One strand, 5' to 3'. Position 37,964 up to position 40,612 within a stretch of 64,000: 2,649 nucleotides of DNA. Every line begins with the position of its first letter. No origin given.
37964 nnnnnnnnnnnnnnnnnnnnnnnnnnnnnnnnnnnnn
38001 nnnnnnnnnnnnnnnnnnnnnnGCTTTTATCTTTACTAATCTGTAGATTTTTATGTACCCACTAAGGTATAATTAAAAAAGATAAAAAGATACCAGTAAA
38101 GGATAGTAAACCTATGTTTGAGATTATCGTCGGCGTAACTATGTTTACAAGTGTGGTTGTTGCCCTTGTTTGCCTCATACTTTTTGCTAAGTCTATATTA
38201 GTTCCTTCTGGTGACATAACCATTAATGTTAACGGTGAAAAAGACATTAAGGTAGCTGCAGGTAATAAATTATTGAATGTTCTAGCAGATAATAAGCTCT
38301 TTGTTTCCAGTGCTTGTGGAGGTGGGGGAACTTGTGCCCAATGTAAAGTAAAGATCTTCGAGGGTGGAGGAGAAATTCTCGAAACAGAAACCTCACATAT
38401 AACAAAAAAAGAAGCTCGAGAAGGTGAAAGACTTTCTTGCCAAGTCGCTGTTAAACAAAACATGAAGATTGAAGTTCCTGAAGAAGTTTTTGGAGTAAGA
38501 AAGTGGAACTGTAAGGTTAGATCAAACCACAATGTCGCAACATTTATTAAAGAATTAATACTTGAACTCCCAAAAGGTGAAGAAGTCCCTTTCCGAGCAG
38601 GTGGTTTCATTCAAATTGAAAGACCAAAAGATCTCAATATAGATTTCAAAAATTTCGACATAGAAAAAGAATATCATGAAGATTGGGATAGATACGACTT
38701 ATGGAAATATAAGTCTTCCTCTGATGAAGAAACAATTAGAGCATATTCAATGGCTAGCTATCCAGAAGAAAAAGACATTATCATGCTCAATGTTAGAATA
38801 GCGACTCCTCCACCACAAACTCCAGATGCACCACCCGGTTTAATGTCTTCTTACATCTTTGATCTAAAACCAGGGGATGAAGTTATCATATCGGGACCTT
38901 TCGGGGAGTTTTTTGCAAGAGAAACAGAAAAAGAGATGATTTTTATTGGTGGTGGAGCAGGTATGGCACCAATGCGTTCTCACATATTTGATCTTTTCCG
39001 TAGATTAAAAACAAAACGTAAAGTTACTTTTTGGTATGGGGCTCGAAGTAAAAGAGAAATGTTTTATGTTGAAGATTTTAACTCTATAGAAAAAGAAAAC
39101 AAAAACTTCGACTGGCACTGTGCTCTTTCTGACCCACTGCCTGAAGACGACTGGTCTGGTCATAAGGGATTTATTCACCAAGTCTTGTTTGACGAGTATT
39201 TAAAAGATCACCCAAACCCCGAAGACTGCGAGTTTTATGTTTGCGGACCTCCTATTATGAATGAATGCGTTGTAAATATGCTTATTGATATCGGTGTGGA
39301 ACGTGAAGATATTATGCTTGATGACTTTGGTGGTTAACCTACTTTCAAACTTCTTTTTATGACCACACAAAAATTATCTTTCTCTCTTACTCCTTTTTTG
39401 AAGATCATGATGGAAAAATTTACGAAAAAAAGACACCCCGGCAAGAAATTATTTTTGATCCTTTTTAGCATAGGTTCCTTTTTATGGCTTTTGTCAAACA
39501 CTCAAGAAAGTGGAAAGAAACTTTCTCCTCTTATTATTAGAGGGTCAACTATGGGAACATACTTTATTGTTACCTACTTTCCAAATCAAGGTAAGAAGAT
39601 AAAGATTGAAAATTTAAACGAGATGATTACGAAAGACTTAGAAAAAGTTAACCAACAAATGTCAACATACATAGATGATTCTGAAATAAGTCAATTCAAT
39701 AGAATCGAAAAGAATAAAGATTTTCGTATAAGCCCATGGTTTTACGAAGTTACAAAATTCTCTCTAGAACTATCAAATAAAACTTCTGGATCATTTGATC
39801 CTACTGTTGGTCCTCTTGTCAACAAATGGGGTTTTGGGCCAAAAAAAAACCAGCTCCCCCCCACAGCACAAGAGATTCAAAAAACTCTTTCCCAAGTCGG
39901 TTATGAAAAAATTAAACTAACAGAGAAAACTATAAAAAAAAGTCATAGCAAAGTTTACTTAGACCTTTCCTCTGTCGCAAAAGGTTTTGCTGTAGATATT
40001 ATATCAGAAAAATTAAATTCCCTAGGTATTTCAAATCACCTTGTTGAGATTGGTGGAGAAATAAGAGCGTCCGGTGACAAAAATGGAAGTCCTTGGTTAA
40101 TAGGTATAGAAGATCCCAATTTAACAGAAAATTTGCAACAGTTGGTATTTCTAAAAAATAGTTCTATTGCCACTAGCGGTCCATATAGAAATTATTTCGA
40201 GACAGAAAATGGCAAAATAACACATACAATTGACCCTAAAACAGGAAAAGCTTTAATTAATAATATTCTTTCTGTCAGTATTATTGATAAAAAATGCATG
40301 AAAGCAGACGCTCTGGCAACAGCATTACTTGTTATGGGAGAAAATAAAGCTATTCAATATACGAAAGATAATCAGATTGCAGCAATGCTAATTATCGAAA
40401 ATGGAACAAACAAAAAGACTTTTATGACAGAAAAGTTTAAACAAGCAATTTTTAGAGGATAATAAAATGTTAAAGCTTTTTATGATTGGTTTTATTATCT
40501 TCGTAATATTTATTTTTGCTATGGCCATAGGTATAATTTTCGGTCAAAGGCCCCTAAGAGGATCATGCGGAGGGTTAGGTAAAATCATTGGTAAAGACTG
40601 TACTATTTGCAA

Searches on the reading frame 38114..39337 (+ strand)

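Call 67: search_protein_families(library=pfam, proteins=[window:38114-39337:+], max_evalue=0.001)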
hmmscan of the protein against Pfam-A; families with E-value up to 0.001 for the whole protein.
window:38114-39337:+ (407 aa): 4 families
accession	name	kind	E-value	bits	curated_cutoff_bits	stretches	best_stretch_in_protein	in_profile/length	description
PF00175.26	NAD_binding_1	-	1.4e-17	64.7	22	1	277-386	1-107/109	Oxidoreductase NAD-binding domain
PF00111.32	Fer2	-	1.3e-09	38.3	21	1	38-114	2-77/77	2Fe-2S iron-sulfur cluster binding domain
PF00970.30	FAD_binding_6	-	6.5e-09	36.5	21.1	1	202-266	42-97/99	Oxidoreductase FAD-binding domain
PF08030.17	NAD_binding_6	-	1.2e-05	25.9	22.2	0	275-340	4-76/156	Ferric reductase NAD binding domain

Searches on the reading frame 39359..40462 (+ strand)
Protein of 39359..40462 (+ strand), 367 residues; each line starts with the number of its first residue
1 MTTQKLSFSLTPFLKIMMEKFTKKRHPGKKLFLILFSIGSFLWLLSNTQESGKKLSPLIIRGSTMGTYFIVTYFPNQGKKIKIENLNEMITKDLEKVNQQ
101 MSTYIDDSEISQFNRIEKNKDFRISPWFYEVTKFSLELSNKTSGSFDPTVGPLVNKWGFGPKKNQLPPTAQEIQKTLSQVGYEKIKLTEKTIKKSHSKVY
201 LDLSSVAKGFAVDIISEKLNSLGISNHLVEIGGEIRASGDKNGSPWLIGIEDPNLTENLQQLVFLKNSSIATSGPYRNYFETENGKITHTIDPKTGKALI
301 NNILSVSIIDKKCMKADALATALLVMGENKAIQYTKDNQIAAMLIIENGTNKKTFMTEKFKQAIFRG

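Call 67: search_protein_families(library=pfam, proteins=[window:39359-40462:+], max_evalue=0.001)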
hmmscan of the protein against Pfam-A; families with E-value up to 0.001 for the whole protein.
window:39359-40462:+ (367 aa): 1 family
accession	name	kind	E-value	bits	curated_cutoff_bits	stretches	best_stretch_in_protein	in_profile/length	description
PF02424.20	ApbE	-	2.6e-85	286.6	25.6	1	65-343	1-265/266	ApbE family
